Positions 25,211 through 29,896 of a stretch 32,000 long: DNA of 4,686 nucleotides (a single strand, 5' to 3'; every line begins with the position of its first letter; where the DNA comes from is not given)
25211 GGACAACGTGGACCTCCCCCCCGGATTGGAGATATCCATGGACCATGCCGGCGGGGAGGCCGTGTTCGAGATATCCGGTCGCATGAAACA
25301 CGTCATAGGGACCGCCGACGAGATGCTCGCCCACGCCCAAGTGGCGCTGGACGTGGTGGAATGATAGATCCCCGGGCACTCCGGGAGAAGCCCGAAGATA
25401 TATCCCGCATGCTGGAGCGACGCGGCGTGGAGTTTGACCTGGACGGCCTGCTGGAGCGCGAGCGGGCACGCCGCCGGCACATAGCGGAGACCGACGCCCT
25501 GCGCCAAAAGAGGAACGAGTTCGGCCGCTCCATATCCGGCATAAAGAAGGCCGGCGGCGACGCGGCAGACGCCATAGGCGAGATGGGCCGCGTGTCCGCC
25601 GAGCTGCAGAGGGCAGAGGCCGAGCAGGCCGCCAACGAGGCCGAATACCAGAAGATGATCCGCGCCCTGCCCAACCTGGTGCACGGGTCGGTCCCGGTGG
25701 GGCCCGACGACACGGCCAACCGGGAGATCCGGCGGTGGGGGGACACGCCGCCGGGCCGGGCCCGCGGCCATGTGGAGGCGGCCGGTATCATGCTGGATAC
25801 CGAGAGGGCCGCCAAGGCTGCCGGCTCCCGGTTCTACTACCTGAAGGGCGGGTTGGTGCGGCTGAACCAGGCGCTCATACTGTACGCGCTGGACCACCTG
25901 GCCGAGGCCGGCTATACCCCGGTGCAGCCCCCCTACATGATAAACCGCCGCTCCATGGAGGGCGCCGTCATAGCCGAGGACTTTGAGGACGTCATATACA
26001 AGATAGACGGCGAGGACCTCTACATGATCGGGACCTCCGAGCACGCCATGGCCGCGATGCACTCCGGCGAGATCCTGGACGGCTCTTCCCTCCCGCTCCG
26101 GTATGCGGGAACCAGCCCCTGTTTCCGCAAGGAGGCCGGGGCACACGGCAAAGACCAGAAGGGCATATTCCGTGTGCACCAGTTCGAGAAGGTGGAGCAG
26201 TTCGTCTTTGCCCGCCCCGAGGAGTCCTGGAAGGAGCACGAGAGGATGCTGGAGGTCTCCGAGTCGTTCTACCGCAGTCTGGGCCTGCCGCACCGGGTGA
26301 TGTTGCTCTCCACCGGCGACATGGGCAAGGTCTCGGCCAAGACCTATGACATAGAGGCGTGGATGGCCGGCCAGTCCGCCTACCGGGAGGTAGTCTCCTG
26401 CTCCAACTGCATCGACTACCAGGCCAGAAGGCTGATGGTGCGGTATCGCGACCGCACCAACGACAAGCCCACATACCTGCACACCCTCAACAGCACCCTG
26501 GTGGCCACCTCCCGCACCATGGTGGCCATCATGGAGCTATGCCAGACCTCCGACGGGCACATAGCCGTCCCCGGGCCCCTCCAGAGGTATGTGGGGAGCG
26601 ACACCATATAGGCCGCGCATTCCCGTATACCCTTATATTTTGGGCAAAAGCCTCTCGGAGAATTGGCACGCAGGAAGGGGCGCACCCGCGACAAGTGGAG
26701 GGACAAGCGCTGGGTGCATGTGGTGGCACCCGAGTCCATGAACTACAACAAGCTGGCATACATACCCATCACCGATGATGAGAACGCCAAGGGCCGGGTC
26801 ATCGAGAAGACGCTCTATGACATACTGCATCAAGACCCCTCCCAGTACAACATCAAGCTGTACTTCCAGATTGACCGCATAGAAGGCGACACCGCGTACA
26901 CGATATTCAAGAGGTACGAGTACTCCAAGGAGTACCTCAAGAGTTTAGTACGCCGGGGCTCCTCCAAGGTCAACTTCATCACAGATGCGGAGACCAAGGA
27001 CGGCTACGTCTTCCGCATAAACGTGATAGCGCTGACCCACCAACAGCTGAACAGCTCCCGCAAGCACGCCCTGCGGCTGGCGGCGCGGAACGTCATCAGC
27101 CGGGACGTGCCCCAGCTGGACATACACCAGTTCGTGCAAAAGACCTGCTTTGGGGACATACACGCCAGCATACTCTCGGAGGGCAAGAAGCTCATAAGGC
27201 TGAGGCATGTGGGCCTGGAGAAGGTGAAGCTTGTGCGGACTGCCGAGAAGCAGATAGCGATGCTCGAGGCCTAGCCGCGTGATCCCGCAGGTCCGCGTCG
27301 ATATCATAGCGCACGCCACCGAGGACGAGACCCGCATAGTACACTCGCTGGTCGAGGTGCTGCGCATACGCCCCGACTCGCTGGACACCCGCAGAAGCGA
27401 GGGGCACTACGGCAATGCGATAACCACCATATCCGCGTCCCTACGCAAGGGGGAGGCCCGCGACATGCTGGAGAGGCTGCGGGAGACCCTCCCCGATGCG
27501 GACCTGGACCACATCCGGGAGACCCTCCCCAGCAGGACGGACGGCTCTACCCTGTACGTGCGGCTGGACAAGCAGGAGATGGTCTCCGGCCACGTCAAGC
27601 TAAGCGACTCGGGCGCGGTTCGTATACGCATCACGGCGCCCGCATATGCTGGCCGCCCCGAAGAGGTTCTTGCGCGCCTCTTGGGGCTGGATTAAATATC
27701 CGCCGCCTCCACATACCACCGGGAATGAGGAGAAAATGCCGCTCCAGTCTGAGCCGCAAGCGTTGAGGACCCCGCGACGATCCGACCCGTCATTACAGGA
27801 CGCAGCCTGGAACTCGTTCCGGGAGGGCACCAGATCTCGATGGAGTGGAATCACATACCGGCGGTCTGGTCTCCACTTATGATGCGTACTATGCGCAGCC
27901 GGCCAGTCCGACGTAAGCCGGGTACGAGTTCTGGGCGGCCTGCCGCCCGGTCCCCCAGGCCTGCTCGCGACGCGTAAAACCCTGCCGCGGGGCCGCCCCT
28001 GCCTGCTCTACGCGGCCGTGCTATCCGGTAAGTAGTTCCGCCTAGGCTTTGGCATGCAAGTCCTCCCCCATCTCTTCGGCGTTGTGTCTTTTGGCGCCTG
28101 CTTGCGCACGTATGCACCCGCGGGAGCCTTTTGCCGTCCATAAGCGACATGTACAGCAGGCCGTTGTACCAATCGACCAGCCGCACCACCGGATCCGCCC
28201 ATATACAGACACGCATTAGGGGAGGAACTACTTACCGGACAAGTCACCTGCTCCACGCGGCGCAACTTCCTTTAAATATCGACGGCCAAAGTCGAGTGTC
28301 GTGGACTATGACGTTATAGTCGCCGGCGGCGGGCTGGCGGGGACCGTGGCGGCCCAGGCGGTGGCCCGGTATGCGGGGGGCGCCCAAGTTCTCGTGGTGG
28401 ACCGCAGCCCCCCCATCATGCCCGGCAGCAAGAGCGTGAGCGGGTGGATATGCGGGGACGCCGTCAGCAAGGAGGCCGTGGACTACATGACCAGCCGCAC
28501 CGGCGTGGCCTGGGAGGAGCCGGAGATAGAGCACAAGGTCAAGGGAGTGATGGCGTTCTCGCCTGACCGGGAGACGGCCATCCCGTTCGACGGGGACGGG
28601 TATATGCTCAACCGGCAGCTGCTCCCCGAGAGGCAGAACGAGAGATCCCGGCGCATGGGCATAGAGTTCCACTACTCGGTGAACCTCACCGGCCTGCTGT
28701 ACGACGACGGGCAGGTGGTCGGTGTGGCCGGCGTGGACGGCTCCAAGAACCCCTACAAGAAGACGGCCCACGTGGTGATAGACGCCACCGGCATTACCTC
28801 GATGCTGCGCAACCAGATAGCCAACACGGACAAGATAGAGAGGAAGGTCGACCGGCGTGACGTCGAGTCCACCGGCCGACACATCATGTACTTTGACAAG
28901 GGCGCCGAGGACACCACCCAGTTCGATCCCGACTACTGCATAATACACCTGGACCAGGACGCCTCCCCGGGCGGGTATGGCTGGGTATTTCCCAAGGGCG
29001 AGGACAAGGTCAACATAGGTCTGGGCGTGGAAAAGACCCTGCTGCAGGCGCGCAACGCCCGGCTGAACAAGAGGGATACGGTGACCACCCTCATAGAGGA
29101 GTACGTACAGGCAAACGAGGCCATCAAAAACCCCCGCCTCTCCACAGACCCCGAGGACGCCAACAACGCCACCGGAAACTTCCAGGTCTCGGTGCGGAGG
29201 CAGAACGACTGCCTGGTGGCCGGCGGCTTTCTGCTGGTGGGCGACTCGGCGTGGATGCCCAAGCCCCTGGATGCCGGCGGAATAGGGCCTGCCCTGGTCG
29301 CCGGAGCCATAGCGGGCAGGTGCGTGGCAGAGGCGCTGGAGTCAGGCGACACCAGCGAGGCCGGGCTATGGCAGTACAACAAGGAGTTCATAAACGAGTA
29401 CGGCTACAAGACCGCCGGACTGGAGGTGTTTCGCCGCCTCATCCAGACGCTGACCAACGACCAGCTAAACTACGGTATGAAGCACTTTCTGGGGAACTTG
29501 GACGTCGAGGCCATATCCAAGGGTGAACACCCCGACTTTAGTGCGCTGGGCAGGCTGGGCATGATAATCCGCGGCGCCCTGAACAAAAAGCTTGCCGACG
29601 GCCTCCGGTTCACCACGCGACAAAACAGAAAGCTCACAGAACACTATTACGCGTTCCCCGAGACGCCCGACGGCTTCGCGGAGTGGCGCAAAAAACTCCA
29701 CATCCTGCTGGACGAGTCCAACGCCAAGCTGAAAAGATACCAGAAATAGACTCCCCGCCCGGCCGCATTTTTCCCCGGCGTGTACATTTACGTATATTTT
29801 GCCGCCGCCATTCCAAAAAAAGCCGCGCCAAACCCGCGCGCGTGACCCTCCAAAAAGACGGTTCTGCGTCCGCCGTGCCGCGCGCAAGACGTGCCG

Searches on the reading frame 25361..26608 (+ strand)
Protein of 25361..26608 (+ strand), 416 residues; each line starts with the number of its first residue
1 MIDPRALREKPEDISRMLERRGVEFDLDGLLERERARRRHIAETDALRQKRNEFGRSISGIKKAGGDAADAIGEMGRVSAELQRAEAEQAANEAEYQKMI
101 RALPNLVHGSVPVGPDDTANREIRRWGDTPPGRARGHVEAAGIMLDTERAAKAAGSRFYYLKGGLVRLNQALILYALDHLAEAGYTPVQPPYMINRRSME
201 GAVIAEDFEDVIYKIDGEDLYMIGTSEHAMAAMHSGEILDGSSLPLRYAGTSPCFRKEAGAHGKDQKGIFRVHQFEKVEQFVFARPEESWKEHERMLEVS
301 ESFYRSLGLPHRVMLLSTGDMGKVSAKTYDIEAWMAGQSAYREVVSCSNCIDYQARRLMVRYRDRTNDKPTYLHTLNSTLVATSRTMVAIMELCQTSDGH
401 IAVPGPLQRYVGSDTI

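Call 77: search_protein_families(library=pfam, proteins=[window:25361-26608:+], max_evalue=0.001)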
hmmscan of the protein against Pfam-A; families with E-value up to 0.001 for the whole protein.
window:25361-26608:+ (416 aa): 2 families
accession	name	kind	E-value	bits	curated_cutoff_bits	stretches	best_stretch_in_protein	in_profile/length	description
PF00587.30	tRNA-synt_2b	-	8.9e-39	133.8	29.3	1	217-392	8-177/179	tRNA synthetase class II core domain (G, H, P, S and T)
PF02403.27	Seryl_tRNA_N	-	2.6e-22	79.5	28.2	1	1-107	1-108/108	Seryl-tRNA synthetase N-terminal domain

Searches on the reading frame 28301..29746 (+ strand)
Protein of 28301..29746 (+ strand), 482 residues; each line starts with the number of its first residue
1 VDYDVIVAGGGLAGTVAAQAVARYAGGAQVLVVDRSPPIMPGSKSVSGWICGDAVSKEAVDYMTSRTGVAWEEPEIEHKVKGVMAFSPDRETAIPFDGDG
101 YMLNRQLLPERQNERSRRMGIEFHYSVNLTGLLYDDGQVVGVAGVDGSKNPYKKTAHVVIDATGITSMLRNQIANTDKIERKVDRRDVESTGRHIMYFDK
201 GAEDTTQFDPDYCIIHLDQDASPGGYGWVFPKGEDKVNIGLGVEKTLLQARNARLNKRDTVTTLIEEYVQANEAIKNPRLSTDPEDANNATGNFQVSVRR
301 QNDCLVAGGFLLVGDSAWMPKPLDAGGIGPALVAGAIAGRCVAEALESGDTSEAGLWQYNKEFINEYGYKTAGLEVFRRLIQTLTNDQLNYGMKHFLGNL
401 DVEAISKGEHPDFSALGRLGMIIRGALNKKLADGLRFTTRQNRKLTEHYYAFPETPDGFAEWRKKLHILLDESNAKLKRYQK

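Call 77: search_protein_families(library=pfam, proteins=[window:28301-29746:+], max_evalue=0.001)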
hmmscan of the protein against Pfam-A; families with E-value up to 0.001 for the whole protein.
window:28301-29746:+ (482 aa): 7 families
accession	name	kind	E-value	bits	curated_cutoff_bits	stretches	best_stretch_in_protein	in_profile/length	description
PF22578.2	GGR_cat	-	3e-15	56.3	27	1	206-253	13-60/88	Geranylgeranyl reductase catalytic domain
PF12831.13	FAD_oxidored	-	4.9e-08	33.1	27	1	4-168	1-149/416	FAD dependent oxidoreductase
PF00890.30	FAD_binding_2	-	1.4e-07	31.5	20.4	0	4-51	1-46/414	FAD binding domain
PF01266.30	DAO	-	6.2e-06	26.4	27.9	0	4-54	1-50/353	FAD dependent oxidoreductase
PF07992.20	Pyr_redox_2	-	3.6e-05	23.8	26.1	1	3-168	1-112/291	Pyridine nucleotide-disulphide oxidoreductase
PF00070.33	Pyr_redox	-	0.00022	22.1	22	0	5-72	2-67/82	Pyridine nucleotide-disulphide oxidoreductase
PF01494.25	FAD_binding_3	-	0.00042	20.1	22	0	2-45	1-42/349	FAD binding domain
